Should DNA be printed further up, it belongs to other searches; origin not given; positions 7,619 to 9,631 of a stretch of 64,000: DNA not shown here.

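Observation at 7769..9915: MBL-fold hydrolase fused to an unknown roughly 290-aa domain and paired with a STAS antagonist: possible non-canonical partner-switching input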

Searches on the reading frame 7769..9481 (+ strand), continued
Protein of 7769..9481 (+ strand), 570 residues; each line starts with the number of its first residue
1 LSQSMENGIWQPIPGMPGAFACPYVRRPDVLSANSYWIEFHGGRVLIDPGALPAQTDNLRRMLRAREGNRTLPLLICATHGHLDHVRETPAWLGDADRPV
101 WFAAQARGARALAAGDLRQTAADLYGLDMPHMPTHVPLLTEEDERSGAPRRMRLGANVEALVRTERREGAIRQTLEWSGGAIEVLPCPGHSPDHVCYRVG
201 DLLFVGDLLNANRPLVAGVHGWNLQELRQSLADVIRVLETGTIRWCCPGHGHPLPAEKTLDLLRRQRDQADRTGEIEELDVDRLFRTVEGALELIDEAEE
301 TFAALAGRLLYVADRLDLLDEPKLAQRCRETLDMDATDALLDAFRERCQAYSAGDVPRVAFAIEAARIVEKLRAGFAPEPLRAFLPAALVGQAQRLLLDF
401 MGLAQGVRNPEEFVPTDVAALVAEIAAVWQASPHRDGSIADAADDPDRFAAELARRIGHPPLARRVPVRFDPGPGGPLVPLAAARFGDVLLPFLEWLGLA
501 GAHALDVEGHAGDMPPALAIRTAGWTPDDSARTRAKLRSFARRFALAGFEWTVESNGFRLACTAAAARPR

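Call 15: find_encoding_contigs(protein=P0024, flank=6000, max_places=1)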
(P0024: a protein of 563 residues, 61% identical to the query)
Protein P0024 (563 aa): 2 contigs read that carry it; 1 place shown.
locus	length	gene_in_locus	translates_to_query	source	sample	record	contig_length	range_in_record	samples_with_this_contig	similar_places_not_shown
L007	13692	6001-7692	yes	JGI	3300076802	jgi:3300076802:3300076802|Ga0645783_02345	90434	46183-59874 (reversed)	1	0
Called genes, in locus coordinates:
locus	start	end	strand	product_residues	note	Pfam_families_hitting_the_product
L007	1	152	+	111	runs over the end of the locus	PF01740:STAS, PF13466:STAS_2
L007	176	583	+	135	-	PF13581:HATPase_c_2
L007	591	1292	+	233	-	PF03306:AAL_decarboxy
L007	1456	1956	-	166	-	PF01797:Y1_Tnp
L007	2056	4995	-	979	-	PF00005:ABC_tran, PF01061:ABC2_membrane, PF12698:ABC2_membrane_3 (weak)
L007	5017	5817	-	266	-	-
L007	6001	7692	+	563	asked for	PF00753:Lactamase_B (weak)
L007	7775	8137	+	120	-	PF01740:STAS, PF13466:STAS_2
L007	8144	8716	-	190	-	PF12796:Ank_2, PF13606:Ank_3 (faint), PF13637:Ank_4, PF00023:Ank (weak), PF13637:Ank_4 (weak), PF12796:Ank_2, PF13857:Ank_5 (weak), PF13637:Ank_4 (weak)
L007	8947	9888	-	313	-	PF00376:MerR, PF13411:MerR_1, PF02607:B12-binding_2, PF02310:B12-binding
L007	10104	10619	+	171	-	PF02469:Fasciclin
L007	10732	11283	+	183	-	PF08547:CIA30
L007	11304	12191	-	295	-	PF03009:GDPD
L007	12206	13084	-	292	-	PF04018:VCA0040-like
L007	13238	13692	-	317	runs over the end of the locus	-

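Call 16: find_encoding_contigs(protein=P0034, flank=6000, max_places=1)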
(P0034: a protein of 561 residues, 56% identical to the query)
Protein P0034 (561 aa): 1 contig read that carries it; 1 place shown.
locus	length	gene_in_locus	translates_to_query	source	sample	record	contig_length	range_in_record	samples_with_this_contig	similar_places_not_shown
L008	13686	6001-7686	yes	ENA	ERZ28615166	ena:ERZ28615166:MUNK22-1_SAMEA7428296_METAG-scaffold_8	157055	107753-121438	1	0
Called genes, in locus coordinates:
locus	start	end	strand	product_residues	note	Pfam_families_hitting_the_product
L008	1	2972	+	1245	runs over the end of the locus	PF04392:ABC_sub_bind, PF13407:Peripla_BP_4 (faint), PF04392:ABC_sub_bind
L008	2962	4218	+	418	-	PF01740:STAS, PF13466:STAS_2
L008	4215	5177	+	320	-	PF02653:BPD_transp_2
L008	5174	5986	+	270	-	PF02463:SMC_N, PF09818:ABC_ATPase (faint), PF00005:ABC_tran, PF13555:AAA_29 (faint), PF13304:AAA_21 (faint)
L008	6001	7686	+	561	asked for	PF00753:Lactamase_B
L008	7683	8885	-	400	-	PF07690:MFS_1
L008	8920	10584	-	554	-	PF03321:GH3, PF23571:GH3_M, PF23572:GH3_C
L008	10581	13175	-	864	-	PF18030:Rimk_N (weak), PF02655:ATP-grasp_3, PF02955:GSH-S_ATP, PF08443:RimK, PF07478:Dala_Dala_lig_C (weak), PF03321:GH3, PF23571:GH3_M, PF23572:GH3_C, +1 more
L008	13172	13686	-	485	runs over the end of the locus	PF13581:HATPase_c_2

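Call 17: find_encoding_contigs(protein=P0048, flank=6000, max_places=1)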
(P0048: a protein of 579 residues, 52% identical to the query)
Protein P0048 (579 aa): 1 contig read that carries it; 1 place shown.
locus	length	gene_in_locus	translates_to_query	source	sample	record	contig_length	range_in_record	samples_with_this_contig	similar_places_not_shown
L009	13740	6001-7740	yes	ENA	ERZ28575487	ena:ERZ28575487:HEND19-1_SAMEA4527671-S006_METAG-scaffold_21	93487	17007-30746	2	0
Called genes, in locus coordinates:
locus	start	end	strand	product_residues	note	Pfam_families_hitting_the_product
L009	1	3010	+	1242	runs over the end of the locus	PF04392:ABC_sub_bind, PF13407:Peripla_BP_4 (faint), PF13439:Glyco_transf_4 (faint), PF04392:ABC_sub_bind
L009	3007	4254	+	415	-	PF01740:STAS, PF13466:STAS_2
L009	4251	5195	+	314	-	PF02653:BPD_transp_2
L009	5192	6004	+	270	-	PF02463:SMC_N (faint), PF09818:ABC_ATPase (faint), PF00005:ABC_tran, PF13304:AAA_21 (faint)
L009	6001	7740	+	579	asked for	PF00753:Lactamase_B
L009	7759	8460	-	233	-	PF13489:Methyltransf_23 (faint), PF08241:Methyltransf_11 (weak), PF08242:Methyltransf_12 (faint), PF13649:Methyltransf_25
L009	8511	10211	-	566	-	PF21850:DUF6909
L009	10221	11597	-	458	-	PF00860:Xan_ur_permease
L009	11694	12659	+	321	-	PF04392:ABC_sub_bind, PF13407:Peripla_BP_4 (faint)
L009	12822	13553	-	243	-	PF11392:AllH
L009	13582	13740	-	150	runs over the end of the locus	PF01643:Acyl-ACP_TE, PF13279:4HBT_2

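Call 24: predict_structure(alignment_id=A1)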
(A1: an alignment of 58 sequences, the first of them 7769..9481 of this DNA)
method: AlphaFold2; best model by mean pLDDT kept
length: 570 residues; sequences in the alignment: 58
mean_pLDDT: 92.0   pTM: 0.86
mean pLDDT of the five models: 92.0, 91.4, 91.4, 90.1, 89.6
residues with pLDDT >= 90: 457; 70-90: 99; 50-70: 7; < 50: 7
segments of 3 or more residues with pLDDT < 50: 566-570
pLDDT, mean of each block of 10 residues (from residue 1): 81 96 88 95 96 96 91 97 96 94 98 96 93 96 94 91 90 95 95 96 95 84 92 95 95 96 92 81 93 93 96 97 96 97 97 93 94 95 93 91 82 89 94 89 93 93 91 90 91 93 95 89 90 90 91 93 57
secondary structure, 60 per line:
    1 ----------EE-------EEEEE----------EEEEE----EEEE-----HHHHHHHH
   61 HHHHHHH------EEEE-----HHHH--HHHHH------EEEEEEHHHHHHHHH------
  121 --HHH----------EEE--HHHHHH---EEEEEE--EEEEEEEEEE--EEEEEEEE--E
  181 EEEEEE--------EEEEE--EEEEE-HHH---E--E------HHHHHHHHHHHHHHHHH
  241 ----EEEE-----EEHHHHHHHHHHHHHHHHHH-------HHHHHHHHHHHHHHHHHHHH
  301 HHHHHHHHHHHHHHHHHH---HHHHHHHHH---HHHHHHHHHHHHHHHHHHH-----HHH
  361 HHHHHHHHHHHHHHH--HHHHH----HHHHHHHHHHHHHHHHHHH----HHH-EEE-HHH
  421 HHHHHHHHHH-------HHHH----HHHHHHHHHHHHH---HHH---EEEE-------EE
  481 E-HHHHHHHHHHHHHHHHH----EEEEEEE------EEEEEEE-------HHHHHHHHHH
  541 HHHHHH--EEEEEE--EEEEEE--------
elements in order: E20-24 E35-39 E44-47 H53-67 E74-77 H83-86 H89-93 E100-105 H106-114 E136-138 H141-146 E150-155 E158-167 E170-177 E180-186 E195-199 E202-206 H224-240 E245-248 H256-273 H281-318 H322-330 H334-352 H358-375 H378-382 H387-405 E414-416 H418-430 H438-441 H446-458 E468-471 E479-481 H483-499 E504-510 E517-523 H531-546 E549-554 E557-562
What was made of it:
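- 9008..9454 (+): GHKL (histidine-kinase CA)-like alpha/beta domain (aa 414-562) lacking N, G1 and G2 motifs and the ATP lid; read as a pseudokinase. Only 7 residues separate strand 517-523 from helix 531-546 (call 24).
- On Histidine kinase (HisKA/DHp + HATPase_c): Only 7 residues lie where the F box and lid should be (call 24).
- Checked: First, the C-terminal half is not purely helical: it is a helical bundle (aa 281-405) followed by an alpha/beta domain (aa 414-562) (call 24).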

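Call 31: find_related_loci(query=A1, collection=genome_contigs, flank=8000)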
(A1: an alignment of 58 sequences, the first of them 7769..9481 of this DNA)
Query A1 (570 aa) in genome_contigs; peptide patterns used: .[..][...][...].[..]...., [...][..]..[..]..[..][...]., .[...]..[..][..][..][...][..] (x = any residue, [..] = any of these).
600 stretches matched a pattern (row limit reached: there are more); 108 encode a relative of the query (tblastn E <= 1e-3); the best 80 are kept; 80 distinct loci.
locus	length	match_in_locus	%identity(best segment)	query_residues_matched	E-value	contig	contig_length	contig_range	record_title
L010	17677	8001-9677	54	5-565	0e+0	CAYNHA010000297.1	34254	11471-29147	MAG TPA_asm: uncultured Verrucomicrobiota bacterium isolate binchicken_co229_252 genome assembly, contig: k141_2263819,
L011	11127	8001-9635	50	4-549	1e-164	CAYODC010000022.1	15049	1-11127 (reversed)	MAG TPA_asm: uncultured Verrucomicrobiota bacterium isolate SRP294416_co1_711 genome assembly, contig: NODE_8249_length_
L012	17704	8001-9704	43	2-561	9e-139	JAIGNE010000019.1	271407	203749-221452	MAG: Deltaproteobacteria bacterium isolate BIN3 10634, whole genome shotgun sequence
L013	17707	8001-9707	41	7-567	4e-127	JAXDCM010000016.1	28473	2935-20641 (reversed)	MAG: Syntrophales bacterium isolate POMEDNA-B44 Raw1_k127_19171, whole genome shotgun sequence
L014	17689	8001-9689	40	7-561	9e-127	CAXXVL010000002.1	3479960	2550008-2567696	MAG: Smithellaceae bacterium isolate ea3e3a57-e723-42e2-b213-d72c633126af genome assembly, contig: contig_2, whole genom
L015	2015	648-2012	42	2-449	6e-112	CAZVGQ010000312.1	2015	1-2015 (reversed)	MAG TPA_asm: uncultured Smithella sp. isolate SRP239243_co1_172 genome assembly, contig: NODE_94240_length_2015_cov_146.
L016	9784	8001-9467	39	5-486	2e-89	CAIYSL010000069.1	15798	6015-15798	MAG: uncultured Syntrophobacterales bacterium isolate LaPlata_bin-3846 genome assembly, contig: bin-3846:069/141, whole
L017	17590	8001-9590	33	10-557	1e-78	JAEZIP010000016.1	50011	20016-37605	MAG: Methanobacteriota archaeon isolate OH_CDB_191 k127_230226, whole genome shotgun sequence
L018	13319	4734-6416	33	5-569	2e-78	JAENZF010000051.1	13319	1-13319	MAG: Methanobacteriota archaeon isolate BL5_bin.18 BL5_bin18_NODE_817_length_13319_cov_24.502337, whole genome shotgun s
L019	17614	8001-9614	31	1-557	3e-76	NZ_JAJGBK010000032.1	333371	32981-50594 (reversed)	MAG: Methanoculleus sp. isolate NL_3.1 k141_11937, whole genome shotgun sequence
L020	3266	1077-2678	33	5-557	1e-74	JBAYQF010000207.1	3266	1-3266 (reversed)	MAG: Methanoculleus sp. isolate SO_2016_LW2_156 scaffold73494_LW138R_2016, whole genome shotgun sequence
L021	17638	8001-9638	32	5-569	1e-72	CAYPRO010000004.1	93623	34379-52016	MAG TPA_asm: uncultured Methanoculleus sp. isolate SRP263991_co4_12 genome assembly, contig: NODE_138_length_93623_cov_1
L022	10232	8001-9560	33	10-526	1e-72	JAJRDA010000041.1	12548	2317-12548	MAG: Methanomicrobiales archaeon isolate OWC_0078 OWC_0078_scaffold04765, whole genome shotgun sequence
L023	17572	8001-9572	29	2-520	4e-69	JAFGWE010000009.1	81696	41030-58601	MAG: Methanomicrobiaceae archaeon isolate ZodW_Metabat.227 k87_2704032, whole genome shotgun sequence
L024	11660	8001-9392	34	10-466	4e-68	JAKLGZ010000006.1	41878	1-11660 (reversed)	MAG: Methanoregula sp. isolate RA.bin51 RA.bin51_6, whole genome shotgun sequence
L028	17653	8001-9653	31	10-563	1e-65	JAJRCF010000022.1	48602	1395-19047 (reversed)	MAG: Methanoregula sp. isolate OWC_0057 OWC_0057_scaffold00245, whole genome shotgun sequence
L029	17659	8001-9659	31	5-557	3e-65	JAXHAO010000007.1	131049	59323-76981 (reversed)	MAG: Methanoregulaceae archaeon isolate AnMBR.bin74 bin74_7, whole genome shotgun sequence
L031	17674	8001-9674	29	4-556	6e-62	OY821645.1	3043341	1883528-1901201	MAG: Methanothrix sp. isolate d1628e35-7b52-4540-a147-c2ca1342adce genome assembly, chromosome: 1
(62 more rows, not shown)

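Call 46: fold_search(model_id=the predicted structure, library=pdb)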
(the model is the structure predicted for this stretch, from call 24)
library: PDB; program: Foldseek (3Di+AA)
matches with E <= 10: 890; with E <= 0.001: 463
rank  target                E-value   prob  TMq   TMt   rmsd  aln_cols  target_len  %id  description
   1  7l0b_A                5.3e-10  1.00  0.29  0.77   4.2       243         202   21  Crystal structure of hydroxyacyl glutathione hydrolase (GloB) from Staphylococcus aureus, apoenzyme (released 2020-12-30)
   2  2cfz                  1.4e-09  1.00  0.31  0.28  22.4       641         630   13  Crystal structure of SdsA1, an alkylsulfatase from Pseudomonas aeruginosa, in complex with 1-dodecanol (released 2006-04-26)
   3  2cfu                  1.5e-09  1.00  0.30  0.28  16.3       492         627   13  Crystal structure of SdsA1, an alkylsulfatase from Pseudomonas aeruginosa, in complex with 1-decane-sulfonic-acid. (released 2006-04-26)
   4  7l0b_D                2.5e-09  1.00  0.29  0.78   4.3       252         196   20  Crystal structure of hydroxyacyl glutathione hydrolase (GloB) from Staphylococcus aureus, apoenzyme (released 2020-12-30)
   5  7l0b_C                2.8e-09  1.00  0.31  0.81   3.5       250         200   21  Crystal structure of hydroxyacyl glutathione hydrolase (GloB) from Staphylococcus aureus, apoenzyme (released 2020-12-30)
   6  7l0b_B                5.4e-09  1.00  0.30  0.79   3.5       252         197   19  Crystal structure of hydroxyacyl glutathione hydrolase (GloB) from Staphylococcus aureus, apoenzyme (released 2020-12-30)
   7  2cg2                  9.0e-09  1.00  0.32  0.29  22.1       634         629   13  Crystal structure of SdsA1, an alkylsulfatase from Pseudomonas aeruginosa, in complex with sulfate (released 2006-04-26)
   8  2zwr_B                1.3e-08  1.00  0.29  0.72   4.1       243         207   27  Crystal structure of TTHA1623 from thermus thermophilus HB8 (released 2009-10-06)
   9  5act_A                1.5e-08  1.00  0.27  0.59   6.6       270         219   13  W228S-Investigation of the impact from residues W228 and Y233 in the metallo-beta-lactamase GIM-1 (released 2015-12-23)
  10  5acp_A                1.8e-08  1.00  0.26  0.58   6.8       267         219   14  W228R-Investigation of the impact from residues W228 and Y233 in the metallo-beta-lactamase GIM-1 (released 2015-12-23)
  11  5acq_A                1.8e-08  1.00  0.26  0.55   6.8       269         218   14  W228A-Investigation of the impact from residues W228 and Y233 in the metallo-beta-lactamase GIM-1 (released 2015-12-23)
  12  7ev5                  2.0e-08  1.00  0.30  0.77   5.4       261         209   20  Crystal structure of BLEG-1 B3 metallo-beta-lactamase (released 2021-09-08)
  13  5acq_B                2.1e-08  1.00  0.27  0.61   6.9       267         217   15  W228A-Investigation of the impact from residues W228 and Y233 in the metallo-beta-lactamase GIM-1 (released 2015-12-23)
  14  5n4s_A                2.2e-08  1.00  0.30  0.65   7.1       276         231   17  VIM-2 metallo-beta-lactamase in complex with ((S)-3-mercapto-2-methylpropanoyl)-D-tryptophan (Compound 3) (released 2017-05-17)
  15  9cv4                  2.3e-08  1.00  0.29  0.64   7.1       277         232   17  Crystal structure of the metallo-beta-lactamase VIM-31 with D-captopril (released 2025-07-02)
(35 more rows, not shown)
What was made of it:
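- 7826..8587 (+): MBL hydrolase domain (about aa 20-273), glyoxalase-II-like, with all metal ligands intact. Foldseek best matches are S. aureus GloB 7l0b (TM-score per target 0.77-0.81) and TTHA1623 2zwr (call 46).
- On Metallo-beta-lactamase superfamily (PF00753): The fold is confirmed by Foldseek (call 46).
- The closest structures are glyoxalase-II-like thioesterases (call 46).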

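Call 48: search_protein_families(library=pfam, proteins=[L028:5755-7065:+, L028:3556-4656:+, L028:4735-5304:+, L029:6271-7812:+, L019:9853-10476:+, L031:5341-7788:-, L028:7604-7975:+, L029:9753-10067:+, L028:7076-7495:-, L028:7965-9710:+], max_evalue=0.001)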
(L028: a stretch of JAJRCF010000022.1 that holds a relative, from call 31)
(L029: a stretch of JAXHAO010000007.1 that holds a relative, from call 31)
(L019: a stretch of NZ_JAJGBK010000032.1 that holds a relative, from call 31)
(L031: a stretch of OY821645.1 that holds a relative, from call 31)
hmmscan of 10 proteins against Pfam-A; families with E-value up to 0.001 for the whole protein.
L028:5755-7065:+ (436 aa): 2 families
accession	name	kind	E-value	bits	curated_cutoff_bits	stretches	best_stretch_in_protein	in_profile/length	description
PF01740.26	STAS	-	4.6e-19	68.6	22.6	1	5-106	4-106/106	STAS domain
PF13466.11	STAS_2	-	1.3e-06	28.9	29.2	1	17-93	4-79/80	STAS domain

L028:3556-4656:+ (366 aa): 0 families

L028:4735-5304:+ (189 aa): 1 family
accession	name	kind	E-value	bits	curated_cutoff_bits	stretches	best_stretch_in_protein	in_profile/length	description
PF03729.18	DUF308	-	1.8e-21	76.6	25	3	25-92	1-72/73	Short repeat of unknown function (DUF308)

L029:6271-7812:+ (513 aa): 2 families
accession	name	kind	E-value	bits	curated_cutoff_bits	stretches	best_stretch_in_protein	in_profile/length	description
PF00939.25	Na_sulph_symp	-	3.5e-75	254.3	27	1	15-493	4-462/472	Sodium:sulfate symporter transmembrane region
PF03600.22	CitMHS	-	6.1e-57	193.7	31.9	2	53-444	1-336/336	Citrate transporter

L019:9853-10476:+ (207 aa): 2 families
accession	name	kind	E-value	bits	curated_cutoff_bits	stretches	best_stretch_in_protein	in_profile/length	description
PF02943.20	FeThRed_B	-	3.1e-21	75.8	22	1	60-138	12-92/106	Ferredoxin thioredoxin reductase catalytic beta chain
PF21349.2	RUBY_RBDX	-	1.7e-14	53.4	26.5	1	175-204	1-30/30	Rubrerythrin, rubredoxin-like domain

L031:5341-7788:- (815 aa): 10 families
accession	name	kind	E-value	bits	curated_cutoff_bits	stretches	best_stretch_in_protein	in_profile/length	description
PF07228.17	SpoIIE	-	4.1e-51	174.1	25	1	624-813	2-190/192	Stage II sporulation protein E (SpoIIE)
PF08448.16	PAS_4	-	1.2e-46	157.9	23.1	4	307-427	4-109/110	PAS fold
PF00989.32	PAS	-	5.7e-36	123.4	22.6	3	40-80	6-46/113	PAS fold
PF13426.13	PAS_9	-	9.8e-30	103.3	27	2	45-161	1-102/103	PAS domain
PF13188.13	PAS_8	-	5.9e-26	89.9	21.8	3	37-75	3-41/65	PAS domain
PF08447.18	PAS_3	-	1.1e-09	38.8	25.6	0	57-83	1-29/89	PAS fold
PF13596.12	PAS_10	-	8.7e-08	33.2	22.1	0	115-161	63-106/106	PAS domain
PF12860.13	PAS_7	-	4.2e-06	27.3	27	0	44-74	4-34/115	PAS fold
PF24820.1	Diguanyl_cycl_sensor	-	9.9e-06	25.9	28.1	0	40-79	1-40/109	Diguanylate cyclase-like sensor domain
PF17765.7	MLTR_LBD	-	0.00051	20.6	26.3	0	304-334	9-40/168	MmyB-like transcription regulator ligand binding domain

L028:7604-7975:+ (124 aa): 2 families
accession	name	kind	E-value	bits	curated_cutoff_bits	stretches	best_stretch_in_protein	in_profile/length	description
PF01740.26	STAS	-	1.1e-21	77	22.6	1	17-119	2-105/106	STAS domain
PF13466.11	STAS_2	-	3.4e-13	50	29.2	1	28-107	1-79/80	STAS domain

L029:9753-10067:+ (104 aa): 2 families
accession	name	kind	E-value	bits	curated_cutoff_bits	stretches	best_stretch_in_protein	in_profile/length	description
PF01740.26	STAS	-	3.7e-26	91.4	22.6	1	5-100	8-106/106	STAS domain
PF13466.11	STAS_2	-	8.3e-16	58.4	29.2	1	8-87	1-79/80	STAS domain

L028:7076-7495:- (139 aa): 1 family
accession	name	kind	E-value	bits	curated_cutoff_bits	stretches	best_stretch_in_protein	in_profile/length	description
PF13581.12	HATPase_c_2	-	3.6e-27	95.3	27.4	1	12-135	3-127/127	Histidine kinase-like ATPase domain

L028:7965-9710:+ (581 aa): 2 families
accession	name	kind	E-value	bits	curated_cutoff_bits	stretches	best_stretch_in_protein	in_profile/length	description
PF00753.33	Lactamase_B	-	1.9e-15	57.7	22.7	1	35-242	5-182/196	Metallo-beta-lactamase superfamily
PF12706.13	Lactamase_B_2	-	8.8e-06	25.9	27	1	49-119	4-73/200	Beta-lactamase superfamily domain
